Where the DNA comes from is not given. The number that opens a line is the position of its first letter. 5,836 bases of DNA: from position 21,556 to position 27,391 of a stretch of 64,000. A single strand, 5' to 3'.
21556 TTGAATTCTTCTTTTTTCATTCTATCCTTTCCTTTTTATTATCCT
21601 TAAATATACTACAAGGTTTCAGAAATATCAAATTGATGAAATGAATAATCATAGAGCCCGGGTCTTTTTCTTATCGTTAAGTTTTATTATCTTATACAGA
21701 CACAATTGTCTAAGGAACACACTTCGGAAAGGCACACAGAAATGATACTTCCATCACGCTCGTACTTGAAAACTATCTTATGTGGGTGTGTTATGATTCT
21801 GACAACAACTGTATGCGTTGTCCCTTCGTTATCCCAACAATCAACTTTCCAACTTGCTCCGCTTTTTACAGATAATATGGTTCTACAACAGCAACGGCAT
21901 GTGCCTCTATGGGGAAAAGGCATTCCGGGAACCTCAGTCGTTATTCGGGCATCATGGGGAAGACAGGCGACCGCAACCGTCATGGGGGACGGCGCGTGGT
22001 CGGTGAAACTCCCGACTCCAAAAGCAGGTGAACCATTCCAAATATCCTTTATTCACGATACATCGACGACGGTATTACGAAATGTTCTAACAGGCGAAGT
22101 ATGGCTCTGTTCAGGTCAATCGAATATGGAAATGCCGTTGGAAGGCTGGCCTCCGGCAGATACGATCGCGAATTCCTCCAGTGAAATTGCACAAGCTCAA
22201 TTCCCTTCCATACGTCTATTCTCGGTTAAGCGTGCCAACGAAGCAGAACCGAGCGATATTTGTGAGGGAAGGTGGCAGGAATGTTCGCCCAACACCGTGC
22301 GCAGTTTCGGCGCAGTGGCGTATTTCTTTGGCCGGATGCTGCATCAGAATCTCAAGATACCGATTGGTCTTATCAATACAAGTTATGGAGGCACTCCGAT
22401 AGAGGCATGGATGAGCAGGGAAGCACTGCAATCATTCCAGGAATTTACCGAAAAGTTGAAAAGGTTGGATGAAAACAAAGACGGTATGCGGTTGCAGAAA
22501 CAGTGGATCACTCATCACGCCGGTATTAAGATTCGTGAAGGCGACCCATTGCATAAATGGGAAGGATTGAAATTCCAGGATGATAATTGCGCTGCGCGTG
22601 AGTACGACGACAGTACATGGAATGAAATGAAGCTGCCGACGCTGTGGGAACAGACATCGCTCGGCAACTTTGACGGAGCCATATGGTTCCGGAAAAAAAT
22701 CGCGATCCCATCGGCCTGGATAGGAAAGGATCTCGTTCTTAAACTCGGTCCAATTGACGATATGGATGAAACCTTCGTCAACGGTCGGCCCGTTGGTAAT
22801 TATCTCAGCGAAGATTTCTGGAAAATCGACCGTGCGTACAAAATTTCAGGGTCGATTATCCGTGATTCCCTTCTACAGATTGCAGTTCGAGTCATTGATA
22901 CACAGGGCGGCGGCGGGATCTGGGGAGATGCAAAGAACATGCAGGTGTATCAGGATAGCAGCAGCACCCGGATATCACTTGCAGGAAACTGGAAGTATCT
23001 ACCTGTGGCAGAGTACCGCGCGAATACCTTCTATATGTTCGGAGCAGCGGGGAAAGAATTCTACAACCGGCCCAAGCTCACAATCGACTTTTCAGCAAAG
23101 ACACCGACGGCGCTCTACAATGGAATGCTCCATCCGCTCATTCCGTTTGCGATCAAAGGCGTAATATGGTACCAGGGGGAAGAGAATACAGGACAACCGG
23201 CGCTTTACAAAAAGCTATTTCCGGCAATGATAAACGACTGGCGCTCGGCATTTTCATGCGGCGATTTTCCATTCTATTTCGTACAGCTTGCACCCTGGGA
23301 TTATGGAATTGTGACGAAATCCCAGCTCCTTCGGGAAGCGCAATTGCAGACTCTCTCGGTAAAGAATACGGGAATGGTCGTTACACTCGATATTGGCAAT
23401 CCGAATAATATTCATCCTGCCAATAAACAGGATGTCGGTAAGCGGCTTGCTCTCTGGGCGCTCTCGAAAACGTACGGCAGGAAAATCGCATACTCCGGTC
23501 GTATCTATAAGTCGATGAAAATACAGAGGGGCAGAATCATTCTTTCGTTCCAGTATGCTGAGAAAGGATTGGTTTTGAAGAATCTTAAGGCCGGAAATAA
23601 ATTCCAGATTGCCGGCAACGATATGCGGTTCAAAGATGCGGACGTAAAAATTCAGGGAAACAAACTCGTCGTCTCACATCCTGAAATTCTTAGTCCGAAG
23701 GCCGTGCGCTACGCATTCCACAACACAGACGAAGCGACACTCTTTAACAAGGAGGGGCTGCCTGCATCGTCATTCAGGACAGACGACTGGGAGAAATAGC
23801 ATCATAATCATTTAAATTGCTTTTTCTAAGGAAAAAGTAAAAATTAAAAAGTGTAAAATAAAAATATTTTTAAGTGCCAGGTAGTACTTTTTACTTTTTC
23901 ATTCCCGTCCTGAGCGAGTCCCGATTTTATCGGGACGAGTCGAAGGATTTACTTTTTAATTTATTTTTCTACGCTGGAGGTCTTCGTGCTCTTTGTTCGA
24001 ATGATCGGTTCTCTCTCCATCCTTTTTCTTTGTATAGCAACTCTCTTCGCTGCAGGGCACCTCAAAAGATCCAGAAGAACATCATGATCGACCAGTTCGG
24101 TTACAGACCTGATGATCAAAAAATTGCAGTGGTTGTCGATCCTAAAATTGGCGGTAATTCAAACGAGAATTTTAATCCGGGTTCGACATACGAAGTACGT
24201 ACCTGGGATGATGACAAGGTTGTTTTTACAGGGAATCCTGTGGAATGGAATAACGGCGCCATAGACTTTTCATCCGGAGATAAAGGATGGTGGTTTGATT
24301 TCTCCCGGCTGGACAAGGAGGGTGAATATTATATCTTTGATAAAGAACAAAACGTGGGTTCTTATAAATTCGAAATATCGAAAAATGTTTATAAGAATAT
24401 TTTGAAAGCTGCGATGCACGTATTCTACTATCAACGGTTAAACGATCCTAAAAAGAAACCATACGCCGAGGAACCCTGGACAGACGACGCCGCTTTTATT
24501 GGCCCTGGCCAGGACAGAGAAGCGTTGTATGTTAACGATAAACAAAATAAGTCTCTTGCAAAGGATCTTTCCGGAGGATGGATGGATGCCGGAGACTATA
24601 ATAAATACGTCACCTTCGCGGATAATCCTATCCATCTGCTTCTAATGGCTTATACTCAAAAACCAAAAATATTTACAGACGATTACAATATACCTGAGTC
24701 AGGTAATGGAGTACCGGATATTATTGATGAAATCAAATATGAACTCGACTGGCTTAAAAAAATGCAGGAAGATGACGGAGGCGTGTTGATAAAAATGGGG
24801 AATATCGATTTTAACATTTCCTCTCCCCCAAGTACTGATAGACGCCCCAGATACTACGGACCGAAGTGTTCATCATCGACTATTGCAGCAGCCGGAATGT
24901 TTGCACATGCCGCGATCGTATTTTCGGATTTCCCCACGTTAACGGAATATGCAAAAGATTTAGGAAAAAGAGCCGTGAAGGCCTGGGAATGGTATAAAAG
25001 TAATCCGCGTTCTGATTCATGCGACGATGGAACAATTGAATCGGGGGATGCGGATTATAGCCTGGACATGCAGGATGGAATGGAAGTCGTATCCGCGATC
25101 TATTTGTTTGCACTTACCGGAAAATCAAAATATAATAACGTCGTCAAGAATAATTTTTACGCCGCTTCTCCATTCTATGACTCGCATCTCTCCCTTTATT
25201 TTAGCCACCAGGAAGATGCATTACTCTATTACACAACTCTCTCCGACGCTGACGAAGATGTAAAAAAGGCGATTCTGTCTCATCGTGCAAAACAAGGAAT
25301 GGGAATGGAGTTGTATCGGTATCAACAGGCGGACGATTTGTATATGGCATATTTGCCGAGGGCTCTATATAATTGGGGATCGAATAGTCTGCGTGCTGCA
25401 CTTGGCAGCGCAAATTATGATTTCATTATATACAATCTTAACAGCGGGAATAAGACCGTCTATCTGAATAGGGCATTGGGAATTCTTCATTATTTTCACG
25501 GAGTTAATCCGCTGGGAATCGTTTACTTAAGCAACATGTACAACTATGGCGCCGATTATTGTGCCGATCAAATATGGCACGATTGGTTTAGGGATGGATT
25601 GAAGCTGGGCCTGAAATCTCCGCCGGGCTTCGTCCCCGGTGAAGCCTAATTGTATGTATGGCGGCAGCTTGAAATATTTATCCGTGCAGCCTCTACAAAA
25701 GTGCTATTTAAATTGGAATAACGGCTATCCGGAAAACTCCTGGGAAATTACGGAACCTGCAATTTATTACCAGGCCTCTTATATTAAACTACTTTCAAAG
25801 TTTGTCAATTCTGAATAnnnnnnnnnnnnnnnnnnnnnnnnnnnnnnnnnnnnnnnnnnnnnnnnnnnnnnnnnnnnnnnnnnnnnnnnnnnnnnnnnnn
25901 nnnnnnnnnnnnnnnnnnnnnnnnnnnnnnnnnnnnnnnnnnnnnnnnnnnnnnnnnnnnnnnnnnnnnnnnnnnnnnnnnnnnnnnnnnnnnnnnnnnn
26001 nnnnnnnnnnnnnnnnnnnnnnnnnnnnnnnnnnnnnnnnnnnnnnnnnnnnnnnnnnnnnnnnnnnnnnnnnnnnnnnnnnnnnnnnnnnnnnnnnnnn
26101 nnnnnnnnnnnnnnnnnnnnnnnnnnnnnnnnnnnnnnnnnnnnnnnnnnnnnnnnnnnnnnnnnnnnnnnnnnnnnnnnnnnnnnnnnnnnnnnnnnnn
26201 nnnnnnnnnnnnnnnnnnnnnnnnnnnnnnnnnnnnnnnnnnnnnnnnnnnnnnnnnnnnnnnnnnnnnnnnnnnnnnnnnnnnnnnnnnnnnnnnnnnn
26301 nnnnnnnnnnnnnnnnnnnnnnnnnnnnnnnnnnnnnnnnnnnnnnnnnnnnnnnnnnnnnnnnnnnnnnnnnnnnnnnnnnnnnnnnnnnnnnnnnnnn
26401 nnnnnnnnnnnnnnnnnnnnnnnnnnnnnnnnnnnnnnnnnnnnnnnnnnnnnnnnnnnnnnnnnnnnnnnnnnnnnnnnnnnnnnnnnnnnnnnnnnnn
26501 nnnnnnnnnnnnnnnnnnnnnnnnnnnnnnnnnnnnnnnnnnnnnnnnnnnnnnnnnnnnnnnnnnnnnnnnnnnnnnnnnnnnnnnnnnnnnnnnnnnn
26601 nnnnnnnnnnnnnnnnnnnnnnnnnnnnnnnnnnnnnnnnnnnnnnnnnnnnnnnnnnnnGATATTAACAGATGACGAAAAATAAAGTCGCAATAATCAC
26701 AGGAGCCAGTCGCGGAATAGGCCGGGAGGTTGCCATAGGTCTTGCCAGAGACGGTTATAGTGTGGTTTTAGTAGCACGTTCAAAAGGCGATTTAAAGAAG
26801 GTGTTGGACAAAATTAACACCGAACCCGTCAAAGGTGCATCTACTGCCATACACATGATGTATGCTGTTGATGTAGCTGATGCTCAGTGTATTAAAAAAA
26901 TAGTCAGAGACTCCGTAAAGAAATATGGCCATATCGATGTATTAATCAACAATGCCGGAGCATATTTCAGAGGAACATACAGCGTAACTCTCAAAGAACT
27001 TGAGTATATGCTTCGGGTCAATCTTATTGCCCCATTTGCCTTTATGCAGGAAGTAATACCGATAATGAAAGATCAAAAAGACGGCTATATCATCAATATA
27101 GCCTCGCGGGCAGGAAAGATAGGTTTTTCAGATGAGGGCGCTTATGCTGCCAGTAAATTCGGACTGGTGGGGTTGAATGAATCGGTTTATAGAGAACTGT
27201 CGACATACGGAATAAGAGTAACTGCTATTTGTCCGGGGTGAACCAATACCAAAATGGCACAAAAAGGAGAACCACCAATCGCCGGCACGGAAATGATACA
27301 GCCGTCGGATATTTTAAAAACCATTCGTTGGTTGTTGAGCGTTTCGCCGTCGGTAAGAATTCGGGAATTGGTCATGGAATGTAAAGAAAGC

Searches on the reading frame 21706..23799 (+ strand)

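Call 26: search_protein_families(library=pfam, proteins=[window:21706-23799:+], max_evalue=0.001)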
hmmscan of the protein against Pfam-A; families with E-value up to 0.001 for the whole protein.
window:21706-23799:+ (697 aa): 3 families
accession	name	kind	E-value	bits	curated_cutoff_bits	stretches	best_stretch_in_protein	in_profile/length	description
PF03629.24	SASA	-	6.1e-22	78.8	24.8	2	482-582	119-221/226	Carbohydrate esterase, sialic acid-specific acetylesterase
PF02837.24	Glyco_hydro_2_N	-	4.8e-06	27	28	1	302-398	42-135/169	Glycosyl hydrolases family 2, sugar binding domain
PF17936.7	Big_6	-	0.0009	19.9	27.6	0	67-114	16-65/83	Bacterial Ig domain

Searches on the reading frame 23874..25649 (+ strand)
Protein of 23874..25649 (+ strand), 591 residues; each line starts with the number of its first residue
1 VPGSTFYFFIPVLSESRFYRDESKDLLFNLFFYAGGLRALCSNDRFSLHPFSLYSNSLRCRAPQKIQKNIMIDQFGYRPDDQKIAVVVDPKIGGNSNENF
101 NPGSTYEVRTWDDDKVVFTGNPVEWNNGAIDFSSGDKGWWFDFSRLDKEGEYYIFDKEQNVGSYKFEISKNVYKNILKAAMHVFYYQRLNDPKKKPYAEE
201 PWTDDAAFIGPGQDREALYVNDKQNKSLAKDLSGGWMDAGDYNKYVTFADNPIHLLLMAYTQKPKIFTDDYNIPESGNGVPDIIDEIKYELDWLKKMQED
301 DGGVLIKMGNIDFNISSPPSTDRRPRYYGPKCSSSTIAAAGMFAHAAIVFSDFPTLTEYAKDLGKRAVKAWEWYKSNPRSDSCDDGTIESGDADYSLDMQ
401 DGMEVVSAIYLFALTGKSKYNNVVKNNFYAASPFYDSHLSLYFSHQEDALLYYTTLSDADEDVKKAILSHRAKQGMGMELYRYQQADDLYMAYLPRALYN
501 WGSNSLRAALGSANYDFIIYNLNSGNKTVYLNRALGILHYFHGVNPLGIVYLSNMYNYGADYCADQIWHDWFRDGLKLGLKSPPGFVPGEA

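Call 26: search_protein_families(library=pfam, proteins=[window:23874-25649:+], max_evalue=0.001)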
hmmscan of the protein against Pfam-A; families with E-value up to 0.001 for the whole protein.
window:23874-25649:+ (591 aa): 2 families
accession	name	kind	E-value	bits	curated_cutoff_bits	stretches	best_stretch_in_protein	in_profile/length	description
PF00759.25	Glyco_hydro_9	-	8.7e-45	154.2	27.7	1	173-562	1-381/444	Glycosyl hydrolase family 9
PF02927.20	CelD_N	-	2.3e-14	54.4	24.6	1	67-154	3-79/86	Cellulase N-terminal ig-like domain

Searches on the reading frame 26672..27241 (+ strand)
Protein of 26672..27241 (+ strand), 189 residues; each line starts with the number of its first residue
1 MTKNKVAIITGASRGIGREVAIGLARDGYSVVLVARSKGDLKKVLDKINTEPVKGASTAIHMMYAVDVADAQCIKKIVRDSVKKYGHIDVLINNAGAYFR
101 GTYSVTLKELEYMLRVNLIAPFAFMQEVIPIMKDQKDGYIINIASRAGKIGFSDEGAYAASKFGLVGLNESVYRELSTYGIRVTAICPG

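Call 26: search_protein_families(library=pfam, proteins=[window:26672-27241:+], max_evalue=0.001)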
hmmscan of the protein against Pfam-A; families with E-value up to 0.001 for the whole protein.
window:26672-27241:+ (189 aa): 3 families
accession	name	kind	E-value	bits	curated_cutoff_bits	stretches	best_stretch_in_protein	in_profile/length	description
PF00106.31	adh_short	-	1.1e-50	172.3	26.6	1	5-189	1-180/195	short chain dehydrogenase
PF13561.12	adh_short_C2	-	1e-33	117.3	27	1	11-189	1-174/236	Enoyl-(Acyl carrier protein) reductase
PF08659.16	KR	-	4.5e-08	33.6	22.6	1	8-161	4-152/180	KR domain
